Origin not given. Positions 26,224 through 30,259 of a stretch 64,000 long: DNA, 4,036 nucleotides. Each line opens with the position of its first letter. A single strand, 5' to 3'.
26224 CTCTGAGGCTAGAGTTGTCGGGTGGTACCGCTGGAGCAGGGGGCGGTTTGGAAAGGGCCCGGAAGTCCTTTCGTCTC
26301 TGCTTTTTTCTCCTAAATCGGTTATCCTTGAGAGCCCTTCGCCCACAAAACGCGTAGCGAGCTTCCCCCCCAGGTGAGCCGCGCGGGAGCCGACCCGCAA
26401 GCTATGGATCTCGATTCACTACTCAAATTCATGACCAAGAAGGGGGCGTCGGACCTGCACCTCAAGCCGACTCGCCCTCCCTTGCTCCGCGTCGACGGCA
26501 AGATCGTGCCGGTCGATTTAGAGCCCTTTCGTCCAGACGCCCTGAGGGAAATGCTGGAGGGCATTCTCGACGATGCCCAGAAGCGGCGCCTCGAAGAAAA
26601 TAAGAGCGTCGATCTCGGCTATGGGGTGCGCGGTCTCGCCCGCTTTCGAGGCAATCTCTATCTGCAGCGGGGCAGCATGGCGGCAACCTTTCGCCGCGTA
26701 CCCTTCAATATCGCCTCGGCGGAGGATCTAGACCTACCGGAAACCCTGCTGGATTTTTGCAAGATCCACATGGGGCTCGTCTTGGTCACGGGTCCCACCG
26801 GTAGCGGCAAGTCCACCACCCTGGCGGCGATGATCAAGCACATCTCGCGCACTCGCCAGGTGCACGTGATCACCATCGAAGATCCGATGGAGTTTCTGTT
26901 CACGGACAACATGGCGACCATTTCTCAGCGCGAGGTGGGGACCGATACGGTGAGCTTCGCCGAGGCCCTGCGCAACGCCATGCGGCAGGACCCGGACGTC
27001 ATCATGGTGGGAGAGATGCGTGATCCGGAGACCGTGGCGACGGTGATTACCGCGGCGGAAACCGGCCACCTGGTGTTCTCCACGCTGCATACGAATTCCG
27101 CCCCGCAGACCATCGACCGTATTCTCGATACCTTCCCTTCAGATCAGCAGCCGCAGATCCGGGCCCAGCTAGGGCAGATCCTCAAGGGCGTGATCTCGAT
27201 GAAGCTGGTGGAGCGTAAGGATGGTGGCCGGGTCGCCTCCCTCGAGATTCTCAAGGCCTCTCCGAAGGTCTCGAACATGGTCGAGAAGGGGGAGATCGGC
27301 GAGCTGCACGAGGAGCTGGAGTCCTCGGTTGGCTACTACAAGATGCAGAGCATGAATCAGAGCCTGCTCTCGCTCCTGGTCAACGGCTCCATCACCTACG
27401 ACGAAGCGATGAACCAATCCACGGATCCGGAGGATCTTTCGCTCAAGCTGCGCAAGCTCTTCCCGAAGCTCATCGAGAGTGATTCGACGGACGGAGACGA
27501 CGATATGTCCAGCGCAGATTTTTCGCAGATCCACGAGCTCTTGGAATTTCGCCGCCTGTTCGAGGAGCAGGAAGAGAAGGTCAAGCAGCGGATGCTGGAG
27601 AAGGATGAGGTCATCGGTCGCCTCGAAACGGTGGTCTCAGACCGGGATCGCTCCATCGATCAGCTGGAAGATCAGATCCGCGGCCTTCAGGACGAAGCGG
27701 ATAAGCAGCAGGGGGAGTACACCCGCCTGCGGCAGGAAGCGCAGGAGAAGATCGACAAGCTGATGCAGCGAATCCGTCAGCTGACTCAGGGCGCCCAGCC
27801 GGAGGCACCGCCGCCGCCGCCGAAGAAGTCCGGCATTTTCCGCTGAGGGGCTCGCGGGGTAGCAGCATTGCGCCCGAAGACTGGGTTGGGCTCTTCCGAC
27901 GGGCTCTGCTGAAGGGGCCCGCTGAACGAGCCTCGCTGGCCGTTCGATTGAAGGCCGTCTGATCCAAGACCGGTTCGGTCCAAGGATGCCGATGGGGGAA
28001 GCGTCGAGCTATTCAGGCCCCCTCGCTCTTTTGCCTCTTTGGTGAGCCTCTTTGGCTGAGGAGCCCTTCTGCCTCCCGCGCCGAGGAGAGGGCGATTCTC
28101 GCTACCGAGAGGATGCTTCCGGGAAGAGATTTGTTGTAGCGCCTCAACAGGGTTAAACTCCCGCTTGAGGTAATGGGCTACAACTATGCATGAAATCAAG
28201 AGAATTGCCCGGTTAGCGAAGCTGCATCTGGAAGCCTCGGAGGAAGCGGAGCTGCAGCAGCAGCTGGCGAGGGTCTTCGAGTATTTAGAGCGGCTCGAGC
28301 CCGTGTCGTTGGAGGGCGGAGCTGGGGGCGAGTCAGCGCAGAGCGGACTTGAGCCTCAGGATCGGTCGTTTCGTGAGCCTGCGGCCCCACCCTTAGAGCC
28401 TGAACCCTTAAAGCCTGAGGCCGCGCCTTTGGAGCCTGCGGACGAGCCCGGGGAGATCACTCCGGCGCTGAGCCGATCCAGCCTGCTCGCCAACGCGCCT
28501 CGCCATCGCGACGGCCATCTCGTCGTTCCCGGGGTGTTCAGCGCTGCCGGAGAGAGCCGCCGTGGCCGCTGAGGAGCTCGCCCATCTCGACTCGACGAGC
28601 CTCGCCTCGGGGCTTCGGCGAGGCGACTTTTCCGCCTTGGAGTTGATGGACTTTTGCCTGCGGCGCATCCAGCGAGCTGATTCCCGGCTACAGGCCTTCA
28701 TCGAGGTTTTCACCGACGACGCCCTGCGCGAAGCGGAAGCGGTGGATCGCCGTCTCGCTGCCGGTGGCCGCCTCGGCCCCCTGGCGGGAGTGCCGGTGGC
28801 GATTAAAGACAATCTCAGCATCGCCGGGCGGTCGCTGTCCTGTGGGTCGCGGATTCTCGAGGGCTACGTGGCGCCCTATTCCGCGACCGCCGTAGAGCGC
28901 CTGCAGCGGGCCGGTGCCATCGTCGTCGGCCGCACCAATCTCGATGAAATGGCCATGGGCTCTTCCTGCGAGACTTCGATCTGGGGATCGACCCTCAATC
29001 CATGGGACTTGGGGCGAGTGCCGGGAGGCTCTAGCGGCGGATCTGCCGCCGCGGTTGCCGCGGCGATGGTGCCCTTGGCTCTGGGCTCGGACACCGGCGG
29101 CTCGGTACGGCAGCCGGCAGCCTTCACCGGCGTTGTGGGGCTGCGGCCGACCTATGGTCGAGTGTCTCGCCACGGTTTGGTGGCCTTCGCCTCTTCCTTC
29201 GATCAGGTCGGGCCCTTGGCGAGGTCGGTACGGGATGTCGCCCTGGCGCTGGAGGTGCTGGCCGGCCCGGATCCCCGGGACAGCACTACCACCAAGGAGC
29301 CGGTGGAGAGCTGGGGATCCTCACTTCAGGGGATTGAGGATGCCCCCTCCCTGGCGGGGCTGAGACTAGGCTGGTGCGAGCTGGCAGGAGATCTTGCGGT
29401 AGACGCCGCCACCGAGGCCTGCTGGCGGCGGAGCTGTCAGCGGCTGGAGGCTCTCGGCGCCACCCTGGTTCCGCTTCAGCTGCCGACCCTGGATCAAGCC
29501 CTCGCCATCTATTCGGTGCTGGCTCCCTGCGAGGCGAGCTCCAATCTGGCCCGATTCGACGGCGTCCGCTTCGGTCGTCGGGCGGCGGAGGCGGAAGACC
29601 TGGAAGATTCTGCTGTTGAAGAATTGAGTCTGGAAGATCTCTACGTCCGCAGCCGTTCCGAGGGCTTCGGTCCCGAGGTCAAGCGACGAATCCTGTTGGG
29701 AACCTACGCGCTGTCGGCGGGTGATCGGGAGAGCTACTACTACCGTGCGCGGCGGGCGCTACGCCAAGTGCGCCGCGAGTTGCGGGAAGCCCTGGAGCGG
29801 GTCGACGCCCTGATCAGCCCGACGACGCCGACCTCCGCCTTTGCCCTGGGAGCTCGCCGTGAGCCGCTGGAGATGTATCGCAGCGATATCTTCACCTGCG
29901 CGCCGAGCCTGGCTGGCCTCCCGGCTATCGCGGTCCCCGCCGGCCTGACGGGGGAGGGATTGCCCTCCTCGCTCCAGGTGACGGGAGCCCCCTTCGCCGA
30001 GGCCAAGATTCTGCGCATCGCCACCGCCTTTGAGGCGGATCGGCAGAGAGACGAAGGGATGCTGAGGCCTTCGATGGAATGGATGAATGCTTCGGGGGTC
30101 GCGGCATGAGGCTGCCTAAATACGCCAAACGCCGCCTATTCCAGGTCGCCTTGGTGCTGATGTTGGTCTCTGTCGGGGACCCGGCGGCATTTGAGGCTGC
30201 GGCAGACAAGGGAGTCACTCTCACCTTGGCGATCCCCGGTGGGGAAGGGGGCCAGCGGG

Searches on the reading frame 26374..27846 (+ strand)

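Call 51: search_protein_families(library=pfam, proteins=[window:26374-27846:+], max_evalue=0.001)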
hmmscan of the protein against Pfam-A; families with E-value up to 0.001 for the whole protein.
window:26374-27846:+ (490 aa): 8 families
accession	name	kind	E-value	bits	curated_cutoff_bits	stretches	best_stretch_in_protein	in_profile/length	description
PF00437.27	T2SSE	-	1e-45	156.4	24.9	1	124-281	133-280/370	Type II/IV secretion system protein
PF13476.12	AAA_23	-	2.9e-05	25.2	27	0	126-153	15-39/201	AAA domain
PF13191.12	AAA_16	-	3.7e-05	24.7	32.6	1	134-167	25-57/167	AAA ATPase domain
PF25199.1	nSTAND_NTPase5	-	0.00011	22.5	34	1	135-178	43-86/145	Novel STAND NTPase 5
PF13555.12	AAA_29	-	0.00031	20.9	27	1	132-154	20-43/61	P-loop containing region of AAA domain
PF13401.12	AAA_22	-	0.00036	21.3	27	0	134-172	6-45/130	AAA domain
PF01935.23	DUF87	-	0.00059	20.4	23.2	0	137-166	27-56/220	Helicase HerA, central domain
PF03194.20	LUC7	-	0.00084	19.6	33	0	385-472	59-144/246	LUC7 N_terminus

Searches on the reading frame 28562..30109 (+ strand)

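Call 51: search_protein_families(library=pfam, proteins=[window:28562-30109:+], max_evalue=0.001)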
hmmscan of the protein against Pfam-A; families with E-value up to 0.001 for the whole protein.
window:28562-30109:+ (515 aa): 1 family
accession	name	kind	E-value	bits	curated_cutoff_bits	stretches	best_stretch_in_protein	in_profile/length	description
PF01425.27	Amidase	-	7e-144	480.6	27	1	28-484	2-445/445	Amidase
